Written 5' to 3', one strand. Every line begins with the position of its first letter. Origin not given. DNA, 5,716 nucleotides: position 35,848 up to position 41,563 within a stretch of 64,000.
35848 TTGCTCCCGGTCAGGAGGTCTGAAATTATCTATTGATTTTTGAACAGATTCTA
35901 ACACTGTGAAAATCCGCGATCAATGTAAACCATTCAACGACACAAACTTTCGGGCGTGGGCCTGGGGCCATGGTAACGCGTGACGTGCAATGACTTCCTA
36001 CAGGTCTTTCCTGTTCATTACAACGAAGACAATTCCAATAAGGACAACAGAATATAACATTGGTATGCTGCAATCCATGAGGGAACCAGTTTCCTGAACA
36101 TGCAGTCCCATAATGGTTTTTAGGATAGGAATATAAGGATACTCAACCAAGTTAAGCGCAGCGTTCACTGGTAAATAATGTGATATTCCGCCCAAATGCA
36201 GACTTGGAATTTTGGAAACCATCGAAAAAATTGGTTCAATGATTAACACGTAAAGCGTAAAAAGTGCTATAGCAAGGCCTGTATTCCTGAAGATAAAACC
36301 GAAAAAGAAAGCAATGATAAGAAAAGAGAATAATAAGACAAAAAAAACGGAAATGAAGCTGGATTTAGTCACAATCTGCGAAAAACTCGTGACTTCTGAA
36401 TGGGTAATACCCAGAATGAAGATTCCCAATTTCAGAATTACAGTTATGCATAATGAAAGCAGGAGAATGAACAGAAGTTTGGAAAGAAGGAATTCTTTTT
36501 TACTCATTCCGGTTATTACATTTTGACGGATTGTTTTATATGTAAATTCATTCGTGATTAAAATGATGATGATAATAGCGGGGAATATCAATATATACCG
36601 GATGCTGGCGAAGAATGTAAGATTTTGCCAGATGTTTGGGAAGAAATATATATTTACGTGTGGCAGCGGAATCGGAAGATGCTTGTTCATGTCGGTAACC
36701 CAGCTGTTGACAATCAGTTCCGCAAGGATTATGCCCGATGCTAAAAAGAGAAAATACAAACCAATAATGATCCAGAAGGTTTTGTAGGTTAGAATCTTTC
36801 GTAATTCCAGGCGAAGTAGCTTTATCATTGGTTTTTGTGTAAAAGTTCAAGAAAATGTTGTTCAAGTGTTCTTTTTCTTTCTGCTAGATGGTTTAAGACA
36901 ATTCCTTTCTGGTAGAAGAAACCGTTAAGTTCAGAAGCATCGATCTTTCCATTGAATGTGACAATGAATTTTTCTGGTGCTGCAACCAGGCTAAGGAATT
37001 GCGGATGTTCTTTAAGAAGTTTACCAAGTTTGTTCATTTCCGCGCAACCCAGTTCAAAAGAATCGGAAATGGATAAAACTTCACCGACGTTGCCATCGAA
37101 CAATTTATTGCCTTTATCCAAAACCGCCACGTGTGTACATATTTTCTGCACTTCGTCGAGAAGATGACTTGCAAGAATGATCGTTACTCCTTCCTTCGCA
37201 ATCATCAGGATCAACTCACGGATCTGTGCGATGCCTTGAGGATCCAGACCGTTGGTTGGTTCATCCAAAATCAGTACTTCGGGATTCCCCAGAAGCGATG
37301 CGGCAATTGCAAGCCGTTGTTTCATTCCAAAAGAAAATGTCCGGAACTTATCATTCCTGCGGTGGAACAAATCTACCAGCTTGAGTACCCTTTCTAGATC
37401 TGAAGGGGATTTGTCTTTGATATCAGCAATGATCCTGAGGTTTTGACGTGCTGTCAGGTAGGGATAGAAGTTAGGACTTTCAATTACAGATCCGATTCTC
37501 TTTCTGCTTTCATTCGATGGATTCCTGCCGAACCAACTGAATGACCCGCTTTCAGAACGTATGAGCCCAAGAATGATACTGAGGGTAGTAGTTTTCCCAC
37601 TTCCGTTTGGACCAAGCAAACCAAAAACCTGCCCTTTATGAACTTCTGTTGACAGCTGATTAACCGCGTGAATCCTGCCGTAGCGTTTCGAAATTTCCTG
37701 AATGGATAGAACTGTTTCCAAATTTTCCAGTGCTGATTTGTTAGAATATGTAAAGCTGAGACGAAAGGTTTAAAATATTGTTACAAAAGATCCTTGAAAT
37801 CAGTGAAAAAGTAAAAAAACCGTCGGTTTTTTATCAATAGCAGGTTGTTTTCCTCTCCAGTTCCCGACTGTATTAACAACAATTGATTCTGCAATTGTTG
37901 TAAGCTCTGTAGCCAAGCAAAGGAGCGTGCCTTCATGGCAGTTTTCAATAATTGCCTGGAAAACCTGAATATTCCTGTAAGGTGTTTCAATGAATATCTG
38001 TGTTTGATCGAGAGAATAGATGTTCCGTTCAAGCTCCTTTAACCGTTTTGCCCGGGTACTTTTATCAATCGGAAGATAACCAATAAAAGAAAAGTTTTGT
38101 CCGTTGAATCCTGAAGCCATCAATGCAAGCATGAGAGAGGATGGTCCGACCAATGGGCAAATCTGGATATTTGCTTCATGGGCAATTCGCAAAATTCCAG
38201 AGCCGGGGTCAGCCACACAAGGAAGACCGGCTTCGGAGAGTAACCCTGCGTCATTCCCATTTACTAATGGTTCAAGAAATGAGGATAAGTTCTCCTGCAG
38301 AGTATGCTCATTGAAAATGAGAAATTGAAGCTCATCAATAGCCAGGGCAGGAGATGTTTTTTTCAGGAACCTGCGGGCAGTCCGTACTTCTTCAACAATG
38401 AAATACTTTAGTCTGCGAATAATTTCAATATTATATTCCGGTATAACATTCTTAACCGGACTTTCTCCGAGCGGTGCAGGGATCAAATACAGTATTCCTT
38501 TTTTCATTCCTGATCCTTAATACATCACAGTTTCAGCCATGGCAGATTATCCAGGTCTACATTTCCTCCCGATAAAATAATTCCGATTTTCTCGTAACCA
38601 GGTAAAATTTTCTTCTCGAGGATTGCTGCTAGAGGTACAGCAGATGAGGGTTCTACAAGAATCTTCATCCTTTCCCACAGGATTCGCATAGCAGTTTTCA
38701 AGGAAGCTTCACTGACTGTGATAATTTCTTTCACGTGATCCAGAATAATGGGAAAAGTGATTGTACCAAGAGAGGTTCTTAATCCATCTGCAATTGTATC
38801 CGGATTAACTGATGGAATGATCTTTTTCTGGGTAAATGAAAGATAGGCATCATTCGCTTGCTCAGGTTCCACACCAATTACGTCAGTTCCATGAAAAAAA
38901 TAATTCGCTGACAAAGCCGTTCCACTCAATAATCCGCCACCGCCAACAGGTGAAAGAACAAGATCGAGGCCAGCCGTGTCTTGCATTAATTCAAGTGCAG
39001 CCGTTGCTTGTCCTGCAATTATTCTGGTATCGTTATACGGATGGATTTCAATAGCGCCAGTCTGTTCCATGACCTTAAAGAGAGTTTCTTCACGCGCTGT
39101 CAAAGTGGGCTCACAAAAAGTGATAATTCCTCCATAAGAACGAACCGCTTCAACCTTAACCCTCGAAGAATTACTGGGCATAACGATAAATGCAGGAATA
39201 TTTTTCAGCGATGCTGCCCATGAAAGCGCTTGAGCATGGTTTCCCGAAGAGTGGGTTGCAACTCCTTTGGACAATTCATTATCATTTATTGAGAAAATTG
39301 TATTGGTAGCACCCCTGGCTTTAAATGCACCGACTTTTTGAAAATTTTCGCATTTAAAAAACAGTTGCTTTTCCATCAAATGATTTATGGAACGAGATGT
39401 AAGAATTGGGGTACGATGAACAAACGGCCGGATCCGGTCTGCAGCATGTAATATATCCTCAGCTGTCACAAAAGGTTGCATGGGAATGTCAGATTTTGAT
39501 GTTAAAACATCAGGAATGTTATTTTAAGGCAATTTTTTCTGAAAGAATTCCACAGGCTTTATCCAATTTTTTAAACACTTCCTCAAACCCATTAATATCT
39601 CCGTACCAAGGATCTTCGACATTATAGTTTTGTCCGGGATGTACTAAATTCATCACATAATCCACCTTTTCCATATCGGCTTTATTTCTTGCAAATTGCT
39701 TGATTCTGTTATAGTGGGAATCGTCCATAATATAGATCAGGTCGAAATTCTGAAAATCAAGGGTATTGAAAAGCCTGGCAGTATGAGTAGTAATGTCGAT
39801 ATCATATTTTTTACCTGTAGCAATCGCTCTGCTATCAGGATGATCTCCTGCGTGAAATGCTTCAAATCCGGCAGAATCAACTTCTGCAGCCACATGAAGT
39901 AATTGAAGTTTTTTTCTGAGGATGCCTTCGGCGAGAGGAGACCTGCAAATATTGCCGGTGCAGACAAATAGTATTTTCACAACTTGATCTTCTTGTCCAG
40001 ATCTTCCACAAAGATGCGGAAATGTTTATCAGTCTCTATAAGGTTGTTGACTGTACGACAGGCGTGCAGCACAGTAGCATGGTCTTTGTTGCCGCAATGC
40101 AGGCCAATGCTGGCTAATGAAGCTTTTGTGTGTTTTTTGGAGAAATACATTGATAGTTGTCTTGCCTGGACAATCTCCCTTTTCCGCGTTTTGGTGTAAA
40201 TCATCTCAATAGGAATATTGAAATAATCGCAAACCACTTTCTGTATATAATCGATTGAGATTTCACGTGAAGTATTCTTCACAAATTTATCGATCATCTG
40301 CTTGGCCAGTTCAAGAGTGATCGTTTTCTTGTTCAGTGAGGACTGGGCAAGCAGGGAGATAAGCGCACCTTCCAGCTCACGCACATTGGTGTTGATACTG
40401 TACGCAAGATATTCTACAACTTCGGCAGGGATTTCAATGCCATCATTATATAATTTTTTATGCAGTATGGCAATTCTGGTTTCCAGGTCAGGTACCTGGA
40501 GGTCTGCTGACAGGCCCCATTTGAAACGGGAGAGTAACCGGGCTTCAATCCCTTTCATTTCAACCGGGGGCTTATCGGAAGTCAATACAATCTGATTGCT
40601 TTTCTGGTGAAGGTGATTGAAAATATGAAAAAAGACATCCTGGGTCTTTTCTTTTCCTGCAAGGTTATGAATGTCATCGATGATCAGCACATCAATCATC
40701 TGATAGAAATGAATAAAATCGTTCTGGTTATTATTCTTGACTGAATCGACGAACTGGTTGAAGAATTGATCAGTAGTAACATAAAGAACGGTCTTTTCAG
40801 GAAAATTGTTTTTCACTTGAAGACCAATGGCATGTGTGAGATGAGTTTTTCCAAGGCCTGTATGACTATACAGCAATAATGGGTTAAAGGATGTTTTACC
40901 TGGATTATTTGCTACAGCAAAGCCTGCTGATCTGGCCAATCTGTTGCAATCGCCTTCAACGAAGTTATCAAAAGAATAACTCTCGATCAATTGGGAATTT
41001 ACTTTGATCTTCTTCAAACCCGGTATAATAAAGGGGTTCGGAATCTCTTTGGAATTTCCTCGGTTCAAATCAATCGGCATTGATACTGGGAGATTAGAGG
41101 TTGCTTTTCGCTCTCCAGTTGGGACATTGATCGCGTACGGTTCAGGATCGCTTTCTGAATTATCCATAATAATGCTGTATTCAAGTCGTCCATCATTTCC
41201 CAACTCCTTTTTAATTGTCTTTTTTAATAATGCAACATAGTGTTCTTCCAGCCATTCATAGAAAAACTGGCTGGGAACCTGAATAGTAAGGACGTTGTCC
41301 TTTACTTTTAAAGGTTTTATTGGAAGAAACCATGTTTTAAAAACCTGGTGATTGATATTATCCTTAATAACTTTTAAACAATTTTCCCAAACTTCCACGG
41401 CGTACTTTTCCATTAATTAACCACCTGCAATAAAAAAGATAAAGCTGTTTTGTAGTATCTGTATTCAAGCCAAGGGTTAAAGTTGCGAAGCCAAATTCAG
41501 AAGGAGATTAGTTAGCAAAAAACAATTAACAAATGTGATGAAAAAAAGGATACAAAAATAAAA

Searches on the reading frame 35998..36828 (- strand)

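Call 17: search_protein_families(library=pfam, proteins=[window:35998-36828:-], max_evalue=0.0001)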
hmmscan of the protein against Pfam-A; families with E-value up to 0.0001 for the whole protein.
window:35998-36828:- (276 aa): 2 families
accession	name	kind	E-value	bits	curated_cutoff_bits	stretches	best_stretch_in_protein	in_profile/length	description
PF12698.13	ABC2_membrane_3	-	2.2e-05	24.2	31.6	1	72-264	165-342/347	ABC-2 family transporter protein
PF12730.13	ABC2_membrane_4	-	9.9e-05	22.8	27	1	4-195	1-177/179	ABC-2 family transporter protein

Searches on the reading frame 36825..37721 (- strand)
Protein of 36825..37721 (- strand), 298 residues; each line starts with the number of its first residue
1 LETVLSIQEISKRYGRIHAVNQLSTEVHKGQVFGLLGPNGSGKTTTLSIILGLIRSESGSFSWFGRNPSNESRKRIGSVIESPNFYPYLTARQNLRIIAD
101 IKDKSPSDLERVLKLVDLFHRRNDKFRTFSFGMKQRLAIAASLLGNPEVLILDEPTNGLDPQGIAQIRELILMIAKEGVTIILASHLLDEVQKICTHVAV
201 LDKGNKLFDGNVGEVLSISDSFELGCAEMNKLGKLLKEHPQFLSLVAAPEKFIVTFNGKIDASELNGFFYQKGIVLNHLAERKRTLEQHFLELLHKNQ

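Call 17: search_protein_families(library=pfam, proteins=[window:36825-37721:-], max_evalue=0.0001)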
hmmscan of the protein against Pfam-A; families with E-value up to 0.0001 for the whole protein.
window:36825-37721:- (298 aa): 2 families
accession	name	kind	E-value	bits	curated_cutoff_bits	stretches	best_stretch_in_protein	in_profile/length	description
PF00005.33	ABC_tran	-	1.3e-30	107.2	25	1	21-157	2-137/137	ABC transporter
PF13304.12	AAA_21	-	3.3e-18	67.2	27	1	112-186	221-298/304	AAA domain, putative AbiEii toxin, Type IV TA system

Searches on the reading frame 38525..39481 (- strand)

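Call 17: search_protein_families(library=pfam, proteins=[window:38525-39481:-], max_evalue=0.0001)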
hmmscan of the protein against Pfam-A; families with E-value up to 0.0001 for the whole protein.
window:38525-39481:- (318 aa): 1 family
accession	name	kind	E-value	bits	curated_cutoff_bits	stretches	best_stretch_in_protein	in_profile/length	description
PF00291.31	PALP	-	1.4e-68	231.8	35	1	18-305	2-295/295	Pyridoxal-phosphate dependent enzyme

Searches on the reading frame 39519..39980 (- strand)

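Call 17: search_protein_families(library=pfam, proteins=[window:39519-39980:-], max_evalue=0.0001)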
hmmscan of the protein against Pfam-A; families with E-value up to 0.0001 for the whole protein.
window:39519-39980:- (153 aa): 1 family
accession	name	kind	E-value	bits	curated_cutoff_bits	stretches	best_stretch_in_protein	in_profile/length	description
PF01451.26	LMWPc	-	4.5e-36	124.7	23.2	1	3-144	1-141/144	Low molecular weight phosphotyrosine protein phosphatase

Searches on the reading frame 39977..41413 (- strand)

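Call 17: search_protein_families(library=pfam, proteins=[window:39977-41413:-], max_evalue=0.0001)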
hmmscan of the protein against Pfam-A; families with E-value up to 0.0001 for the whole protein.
window:39977-41413:- (478 aa): 5 families
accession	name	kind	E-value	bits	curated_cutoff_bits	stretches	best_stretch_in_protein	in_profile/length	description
PF00308.24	Bac_DnaA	-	3.7e-61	206.5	23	1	144-303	3-161/162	Bacterial DnaA ATPAse domain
PF08299.17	Bac_DnaA_C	-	9.6e-27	93.3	31.5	1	387-455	1-69/69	Bacterial dnaA protein helix-turn-helix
PF11638.13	DnaA_N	-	1.2e-19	70.2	24.6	1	7-67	2-63/65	DnaA N-terminal domain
PF01695.23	IstB_IS21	-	1.4e-09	38.3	24.1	1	143-282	64-195/238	IstB-like ATP binding protein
PF00004.35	AAA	-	4.5e-06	27.6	21.2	1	179-297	1-123/131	ATPase family associated with various cellular activities (AAA)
